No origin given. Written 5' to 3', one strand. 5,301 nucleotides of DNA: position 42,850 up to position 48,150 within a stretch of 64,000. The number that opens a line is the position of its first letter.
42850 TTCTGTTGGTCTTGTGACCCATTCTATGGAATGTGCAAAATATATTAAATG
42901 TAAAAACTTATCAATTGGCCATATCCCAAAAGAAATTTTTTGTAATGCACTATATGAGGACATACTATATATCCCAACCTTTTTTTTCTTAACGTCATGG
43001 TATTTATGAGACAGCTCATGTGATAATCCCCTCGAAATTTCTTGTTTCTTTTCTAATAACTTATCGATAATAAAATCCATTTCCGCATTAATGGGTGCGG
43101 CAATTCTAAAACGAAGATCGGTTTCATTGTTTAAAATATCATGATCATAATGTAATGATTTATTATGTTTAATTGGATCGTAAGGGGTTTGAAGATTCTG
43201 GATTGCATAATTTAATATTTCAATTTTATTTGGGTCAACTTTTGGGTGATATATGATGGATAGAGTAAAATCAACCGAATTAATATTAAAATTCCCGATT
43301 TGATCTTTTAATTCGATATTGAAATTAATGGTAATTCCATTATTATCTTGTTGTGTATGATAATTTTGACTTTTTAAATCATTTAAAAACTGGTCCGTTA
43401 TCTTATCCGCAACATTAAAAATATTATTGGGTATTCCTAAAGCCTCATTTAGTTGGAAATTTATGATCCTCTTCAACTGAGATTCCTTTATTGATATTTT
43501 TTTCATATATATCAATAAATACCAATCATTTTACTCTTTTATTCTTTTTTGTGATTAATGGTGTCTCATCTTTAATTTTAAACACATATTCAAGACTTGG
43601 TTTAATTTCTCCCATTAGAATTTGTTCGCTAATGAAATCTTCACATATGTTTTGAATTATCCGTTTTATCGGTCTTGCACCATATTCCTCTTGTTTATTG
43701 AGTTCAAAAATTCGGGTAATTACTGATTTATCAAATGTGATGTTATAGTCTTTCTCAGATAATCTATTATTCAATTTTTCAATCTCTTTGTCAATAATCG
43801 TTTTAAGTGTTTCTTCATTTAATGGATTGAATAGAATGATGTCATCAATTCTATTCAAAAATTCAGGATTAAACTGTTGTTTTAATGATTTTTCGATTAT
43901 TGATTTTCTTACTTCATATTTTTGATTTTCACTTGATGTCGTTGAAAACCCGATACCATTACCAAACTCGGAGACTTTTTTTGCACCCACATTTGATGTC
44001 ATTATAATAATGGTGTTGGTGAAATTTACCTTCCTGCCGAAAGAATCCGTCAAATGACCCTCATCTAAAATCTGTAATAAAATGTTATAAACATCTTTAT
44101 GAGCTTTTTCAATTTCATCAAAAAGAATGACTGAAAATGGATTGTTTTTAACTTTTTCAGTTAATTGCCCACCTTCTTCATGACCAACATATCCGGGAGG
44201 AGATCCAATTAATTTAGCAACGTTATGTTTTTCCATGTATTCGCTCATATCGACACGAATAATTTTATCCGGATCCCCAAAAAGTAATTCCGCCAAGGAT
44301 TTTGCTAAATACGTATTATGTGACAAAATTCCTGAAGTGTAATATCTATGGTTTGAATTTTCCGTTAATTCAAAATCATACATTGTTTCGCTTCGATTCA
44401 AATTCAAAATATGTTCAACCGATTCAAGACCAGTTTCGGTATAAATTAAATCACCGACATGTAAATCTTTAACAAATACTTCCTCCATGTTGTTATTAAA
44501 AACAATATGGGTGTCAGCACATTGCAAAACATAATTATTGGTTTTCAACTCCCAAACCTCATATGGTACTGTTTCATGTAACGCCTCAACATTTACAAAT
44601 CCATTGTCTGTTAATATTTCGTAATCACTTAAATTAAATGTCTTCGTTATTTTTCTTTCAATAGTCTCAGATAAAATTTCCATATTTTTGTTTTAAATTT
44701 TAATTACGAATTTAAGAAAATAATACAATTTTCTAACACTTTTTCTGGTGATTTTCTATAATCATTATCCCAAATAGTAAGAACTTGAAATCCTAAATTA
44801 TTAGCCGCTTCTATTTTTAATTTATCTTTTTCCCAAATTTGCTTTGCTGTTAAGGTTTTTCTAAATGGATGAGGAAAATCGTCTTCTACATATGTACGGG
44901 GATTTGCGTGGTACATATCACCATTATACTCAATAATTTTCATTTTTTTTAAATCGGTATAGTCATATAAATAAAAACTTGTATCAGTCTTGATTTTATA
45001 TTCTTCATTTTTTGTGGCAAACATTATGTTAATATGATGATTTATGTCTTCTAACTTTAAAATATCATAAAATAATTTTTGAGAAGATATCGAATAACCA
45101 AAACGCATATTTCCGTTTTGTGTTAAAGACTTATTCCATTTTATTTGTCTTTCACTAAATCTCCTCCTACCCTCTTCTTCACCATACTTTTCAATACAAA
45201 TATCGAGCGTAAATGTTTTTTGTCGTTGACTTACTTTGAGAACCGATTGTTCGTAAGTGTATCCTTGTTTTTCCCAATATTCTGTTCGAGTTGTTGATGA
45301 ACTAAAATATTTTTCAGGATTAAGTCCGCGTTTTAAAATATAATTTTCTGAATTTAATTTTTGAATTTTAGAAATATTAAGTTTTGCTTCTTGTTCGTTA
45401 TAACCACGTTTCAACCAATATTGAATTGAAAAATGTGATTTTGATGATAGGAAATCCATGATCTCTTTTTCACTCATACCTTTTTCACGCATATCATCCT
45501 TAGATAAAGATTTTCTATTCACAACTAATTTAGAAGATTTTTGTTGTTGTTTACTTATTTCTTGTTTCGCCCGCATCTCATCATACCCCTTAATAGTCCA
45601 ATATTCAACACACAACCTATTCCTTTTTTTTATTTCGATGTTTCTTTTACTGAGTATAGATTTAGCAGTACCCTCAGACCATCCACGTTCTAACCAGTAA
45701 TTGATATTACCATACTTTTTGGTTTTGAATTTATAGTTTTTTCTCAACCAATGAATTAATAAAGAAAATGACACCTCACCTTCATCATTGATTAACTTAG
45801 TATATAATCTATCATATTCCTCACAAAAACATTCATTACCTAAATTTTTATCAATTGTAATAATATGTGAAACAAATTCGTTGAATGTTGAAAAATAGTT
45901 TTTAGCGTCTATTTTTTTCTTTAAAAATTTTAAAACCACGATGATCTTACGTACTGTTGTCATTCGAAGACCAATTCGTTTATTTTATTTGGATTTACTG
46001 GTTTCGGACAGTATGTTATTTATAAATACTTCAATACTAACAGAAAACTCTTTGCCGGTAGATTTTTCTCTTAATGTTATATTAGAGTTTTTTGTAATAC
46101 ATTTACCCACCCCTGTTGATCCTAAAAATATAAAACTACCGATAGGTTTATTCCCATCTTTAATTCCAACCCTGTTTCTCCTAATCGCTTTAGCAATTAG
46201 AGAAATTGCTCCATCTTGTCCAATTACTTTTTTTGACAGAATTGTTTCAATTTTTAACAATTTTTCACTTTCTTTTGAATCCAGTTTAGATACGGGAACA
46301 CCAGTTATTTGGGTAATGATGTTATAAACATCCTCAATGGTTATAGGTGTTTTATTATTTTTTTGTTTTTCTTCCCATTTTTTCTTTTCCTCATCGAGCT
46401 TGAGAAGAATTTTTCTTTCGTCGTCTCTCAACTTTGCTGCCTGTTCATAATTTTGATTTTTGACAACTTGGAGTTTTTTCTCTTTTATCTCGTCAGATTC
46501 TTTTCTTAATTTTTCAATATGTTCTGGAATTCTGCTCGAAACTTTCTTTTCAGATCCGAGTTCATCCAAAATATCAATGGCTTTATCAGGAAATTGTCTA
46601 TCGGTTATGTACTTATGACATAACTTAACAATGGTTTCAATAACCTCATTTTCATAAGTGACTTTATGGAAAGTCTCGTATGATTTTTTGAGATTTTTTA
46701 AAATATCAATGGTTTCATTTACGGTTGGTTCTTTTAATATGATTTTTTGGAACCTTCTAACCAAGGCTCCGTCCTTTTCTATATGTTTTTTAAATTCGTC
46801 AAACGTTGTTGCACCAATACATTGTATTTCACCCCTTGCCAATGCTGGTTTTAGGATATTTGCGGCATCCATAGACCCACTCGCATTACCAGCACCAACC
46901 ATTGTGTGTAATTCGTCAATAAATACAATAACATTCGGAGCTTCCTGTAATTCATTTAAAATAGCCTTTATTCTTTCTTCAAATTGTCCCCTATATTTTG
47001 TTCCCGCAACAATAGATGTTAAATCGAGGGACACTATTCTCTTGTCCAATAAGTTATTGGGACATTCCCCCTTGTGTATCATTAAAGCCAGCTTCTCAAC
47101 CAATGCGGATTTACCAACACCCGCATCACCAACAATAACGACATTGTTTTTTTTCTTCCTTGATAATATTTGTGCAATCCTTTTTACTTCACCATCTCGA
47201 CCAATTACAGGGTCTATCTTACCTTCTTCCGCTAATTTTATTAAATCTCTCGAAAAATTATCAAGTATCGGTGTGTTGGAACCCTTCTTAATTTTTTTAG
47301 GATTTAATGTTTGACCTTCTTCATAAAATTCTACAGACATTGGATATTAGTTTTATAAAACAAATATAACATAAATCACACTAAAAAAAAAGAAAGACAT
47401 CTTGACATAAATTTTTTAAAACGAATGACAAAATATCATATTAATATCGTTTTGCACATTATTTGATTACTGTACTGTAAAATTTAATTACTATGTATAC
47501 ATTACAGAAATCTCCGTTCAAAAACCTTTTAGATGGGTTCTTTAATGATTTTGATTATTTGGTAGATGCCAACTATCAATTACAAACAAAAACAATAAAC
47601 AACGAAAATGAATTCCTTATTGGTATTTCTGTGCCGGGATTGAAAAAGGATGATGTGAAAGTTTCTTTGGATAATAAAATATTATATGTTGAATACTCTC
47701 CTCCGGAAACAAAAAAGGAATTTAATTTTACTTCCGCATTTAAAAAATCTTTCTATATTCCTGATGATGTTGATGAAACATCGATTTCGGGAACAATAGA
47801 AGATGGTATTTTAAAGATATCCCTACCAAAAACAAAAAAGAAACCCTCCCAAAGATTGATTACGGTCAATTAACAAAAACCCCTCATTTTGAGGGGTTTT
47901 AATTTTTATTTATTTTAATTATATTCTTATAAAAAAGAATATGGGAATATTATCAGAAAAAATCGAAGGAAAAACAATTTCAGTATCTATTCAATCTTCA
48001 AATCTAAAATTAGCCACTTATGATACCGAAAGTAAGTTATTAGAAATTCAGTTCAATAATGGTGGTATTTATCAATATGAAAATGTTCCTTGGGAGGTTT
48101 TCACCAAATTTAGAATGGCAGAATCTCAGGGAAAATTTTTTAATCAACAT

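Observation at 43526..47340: Fractured ClpC-like ATPase gene: atypically split mini-intein with a free-standing DUF559 endonuclease gene between the halves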

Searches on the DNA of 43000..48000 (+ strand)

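Call 10: search_dna_similar(query=window:43000-48000:+, collection=phages, mode=distant, max_rows=20)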
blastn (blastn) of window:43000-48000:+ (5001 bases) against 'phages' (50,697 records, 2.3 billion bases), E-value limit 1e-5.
Records with a match: 107; places in all: 107; records where one place covers at least 80% of the query: 0.
Best place of each record, by identity: 60-80% 107.
By first word of the organism name: Bacteriophage 21; Escherichia 19; Listeria 14; Klebsiella 11; Salmonella 9; uncultured 6; Staphylococcus 6; Enterococcus 6; Acinetobacter 4; Yersinia 4; and 4 more.
By host as written in the record: - 40; Listeria monocytogenes 14; Staphylococcus aureus 5; Klebsiella pneumoniae 5; Escherichia coli 5; Salmonella enterica subsp. enterica serovar Typhimurium 4; Enterococcus faecalis 3; Klebsiella sp. 2; and 23 more.
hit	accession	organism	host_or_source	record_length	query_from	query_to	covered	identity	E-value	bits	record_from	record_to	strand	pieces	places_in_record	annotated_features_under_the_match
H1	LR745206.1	uncultured phage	metagenomic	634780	813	4233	19%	69.2%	1e-45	374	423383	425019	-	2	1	record has no annotation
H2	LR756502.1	uncultured phage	metagenomic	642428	992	4281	16%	68.7%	3e-34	304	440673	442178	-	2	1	record has no annotation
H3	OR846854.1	Listeria phage LM 4-11-1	Listeria monocytogenes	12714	984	4016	12%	68.8%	1e-27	237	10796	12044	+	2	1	record has no annotation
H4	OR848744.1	Listeria phage LM 4-14-1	Listeria monocytogenes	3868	984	4016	12%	68.8%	1e-27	237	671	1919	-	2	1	record has no annotation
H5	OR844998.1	Staphylococcus phage SA 1306 Kay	Staphylococcus aureus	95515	977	4011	11%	73.3%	6e-56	344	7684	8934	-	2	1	record has no annotation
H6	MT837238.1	Bacteriophage sp.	human fecal samples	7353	986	4017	12%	68.3%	2e-25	222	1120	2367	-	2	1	record has no annotation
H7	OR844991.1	Staphylococcus phage SA 1306 Kay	Staphylococcus aureus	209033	998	4011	11%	70.7%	8e-36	259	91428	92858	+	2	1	record has no annotation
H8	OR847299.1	Listeria phage LM 4-11-1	Listeria monocytogenes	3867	1043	4016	11%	69.4%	7e-24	234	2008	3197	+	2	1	record has no annotation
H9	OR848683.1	Listeria phage LM 4-14-1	Listeria monocytogenes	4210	1043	4016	11%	69.4%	7e-24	234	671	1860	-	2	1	record has no annotation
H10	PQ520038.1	Enterococcus phage IME_EF3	-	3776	1043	4010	10%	70.4%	9e-29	244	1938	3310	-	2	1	record has no annotation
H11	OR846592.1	Enterococcus phage Efs 1-1-1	Enterococcus faecalis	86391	1043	4010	10%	70.2%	4e-27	240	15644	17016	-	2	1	record has no annotation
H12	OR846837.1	Listeria phage LM 4-11-1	Listeria monocytogenes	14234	1044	4013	10%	69.7%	3e-28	217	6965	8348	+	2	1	record has no annotation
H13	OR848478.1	Listeria phage LM 4-14-1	Listeria monocytogenes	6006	1044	4013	10%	69.7%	3e-28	217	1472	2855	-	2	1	record has no annotation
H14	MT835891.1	Bacteriophage sp.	human fecal samples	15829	1091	4008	10%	71.7%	6e-31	242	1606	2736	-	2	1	record has no annotation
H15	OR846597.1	Enterococcus phage Efs 1-1-1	Enterococcus faecalis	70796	998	3990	9%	71.8%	2e-30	233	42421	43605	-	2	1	record has no annotation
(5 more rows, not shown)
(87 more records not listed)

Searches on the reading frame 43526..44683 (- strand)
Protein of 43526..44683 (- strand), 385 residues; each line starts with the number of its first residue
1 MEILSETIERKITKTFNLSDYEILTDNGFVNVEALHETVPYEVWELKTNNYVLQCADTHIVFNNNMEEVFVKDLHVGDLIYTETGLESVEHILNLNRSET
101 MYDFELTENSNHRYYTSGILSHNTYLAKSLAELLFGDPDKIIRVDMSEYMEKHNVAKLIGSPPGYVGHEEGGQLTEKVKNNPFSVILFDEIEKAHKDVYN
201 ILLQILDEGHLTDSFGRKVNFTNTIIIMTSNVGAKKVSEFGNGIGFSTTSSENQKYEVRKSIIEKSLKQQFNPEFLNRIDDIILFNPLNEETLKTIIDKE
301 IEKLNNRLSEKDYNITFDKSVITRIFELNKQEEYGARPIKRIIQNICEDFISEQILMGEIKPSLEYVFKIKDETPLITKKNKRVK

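Call 3: search_protein_families(library=pfam, proteins=[window:43526-44683:-], max_evalue=1)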
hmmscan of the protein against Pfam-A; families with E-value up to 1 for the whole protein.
window:43526-44683:- (385 aa): 5 families
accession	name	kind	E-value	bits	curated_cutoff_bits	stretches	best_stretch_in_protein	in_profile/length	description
PF07724.20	AAA_2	-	1.9e-59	200.9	27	1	123-282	16-166/166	AAA domain (Cdc48 subfamily)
PF10431.15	ClpB_D2-small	-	4.7e-19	68.7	21.9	1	288-362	1-75/81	C-terminal, D2-small domain, of ClpB protein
PF07728.20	AAA_5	-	9.5e-08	32.6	22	1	126-238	15-129/139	AAA domain (dynein-related subfamily)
PF00004.35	AAA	-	0.0016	19.4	21.2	1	124-231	12-109/131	ATPase family associated with various cellular activities (AAA)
PF14890.11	Intein_splicing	-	0.43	10.8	35.8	1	86-123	120-155/155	Intein splicing domain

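Call 6: search_solved_structures(query=window:43526-44683:-, show_alignments=1)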
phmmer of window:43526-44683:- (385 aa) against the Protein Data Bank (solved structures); distinct sequences matched with E-value up to 0.001: 51.
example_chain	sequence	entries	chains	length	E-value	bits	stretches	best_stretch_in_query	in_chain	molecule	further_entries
6em9_A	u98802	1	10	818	3e-80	273.2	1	123-359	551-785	ATP-dependent Clp protease ATP-binding subunit ClpC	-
6em8_A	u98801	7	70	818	3e-80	273.2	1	123-359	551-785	ATP-dependent Clp protease ATP-binding subunit ClpC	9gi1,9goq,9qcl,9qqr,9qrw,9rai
8xon_S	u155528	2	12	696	1.8e-74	254.2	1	123-367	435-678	NDP-hexose 4-ketoreductase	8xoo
3j3t_A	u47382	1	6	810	2e-73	250.8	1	123-373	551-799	Negative regulator of genetic competence ClpC/MecB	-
3j3s_A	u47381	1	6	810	1.1e-72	248.3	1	123-373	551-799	Negative regulator of genetic competence ClpC/MecB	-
3j3r_A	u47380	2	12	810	1.1e-72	248.3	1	123-373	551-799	Negative regulator of genetic competence ClpC/MecB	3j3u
7abr_A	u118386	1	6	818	1.2e-72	248.2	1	123-374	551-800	Negative regulator of genetic competence ClpC/MecB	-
4lj7_A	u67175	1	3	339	3.2e-67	230.3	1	123-362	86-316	Chaperone protein ClpB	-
4lj4_A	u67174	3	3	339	3.2e-67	230.3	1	123-362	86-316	Chaperone protein ClpB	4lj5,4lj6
4lj8_A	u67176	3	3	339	1.2e-66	228.5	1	123-362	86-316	Chaperone protein ClpB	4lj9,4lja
4fct_A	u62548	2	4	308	1.8e-66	227.9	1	123-362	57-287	Chaperone protein ClpB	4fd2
1qvr_A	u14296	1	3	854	2.2e-66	227.6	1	123-362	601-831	ClpB protein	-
4fcv_A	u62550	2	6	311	2.6e-66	227.4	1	123-362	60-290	Chaperone protein ClpB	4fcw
9if4_A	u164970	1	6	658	2.8e-66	227.2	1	123-363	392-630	ATP-dependent Clp protease ATP-binding subunit ClpC1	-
8a8u_A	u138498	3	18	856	4.7e-66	226.5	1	123-363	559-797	ATP-dependent Clp protease ATP-binding subunit ClpC1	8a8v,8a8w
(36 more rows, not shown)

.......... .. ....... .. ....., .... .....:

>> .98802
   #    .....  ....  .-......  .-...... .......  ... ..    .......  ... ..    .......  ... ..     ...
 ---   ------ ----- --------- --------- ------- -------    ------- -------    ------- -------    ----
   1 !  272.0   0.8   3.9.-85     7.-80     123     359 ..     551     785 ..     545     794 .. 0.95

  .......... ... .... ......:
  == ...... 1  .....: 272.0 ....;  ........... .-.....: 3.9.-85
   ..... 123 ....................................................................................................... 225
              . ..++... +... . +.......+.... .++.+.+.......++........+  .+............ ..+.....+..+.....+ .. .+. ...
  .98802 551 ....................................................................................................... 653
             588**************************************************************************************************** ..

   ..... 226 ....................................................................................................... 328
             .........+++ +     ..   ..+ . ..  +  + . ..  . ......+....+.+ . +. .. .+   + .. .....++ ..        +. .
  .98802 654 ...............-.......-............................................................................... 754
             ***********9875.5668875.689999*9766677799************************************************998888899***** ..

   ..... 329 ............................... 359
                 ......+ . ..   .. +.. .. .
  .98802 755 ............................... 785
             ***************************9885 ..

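Call 7: search_protein_families(library=phrogs, proteins=[window:43526-44683:-], max_evalue=0.01)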
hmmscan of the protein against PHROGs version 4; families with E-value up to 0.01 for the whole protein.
window:43526-44683:- (385 aa): 2 families
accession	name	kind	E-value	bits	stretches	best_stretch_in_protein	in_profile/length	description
phrog_4871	-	other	1.4e-98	332.3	1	124-383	510-760/764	ATP-dependent protease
phrog_4339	-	unknown function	0.0024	18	1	187-353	361-510/552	-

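Call 12: find_encoding_contigs(protein=window:43526-44683:-, flank=10000, max_places=6)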
Protein window:43526-44683:- (385 aa): 1 contig read that carries it; 1 place shown.
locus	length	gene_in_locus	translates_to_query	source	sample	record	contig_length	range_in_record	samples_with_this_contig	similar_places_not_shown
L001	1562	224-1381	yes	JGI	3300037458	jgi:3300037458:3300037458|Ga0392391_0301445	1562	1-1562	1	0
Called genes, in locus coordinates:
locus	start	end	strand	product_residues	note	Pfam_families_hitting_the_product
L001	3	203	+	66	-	?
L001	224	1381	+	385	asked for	PF07724:AAA_2, PF07728:AAA_5 (weak), PF10431:ClpB_D2-small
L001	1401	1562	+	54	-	?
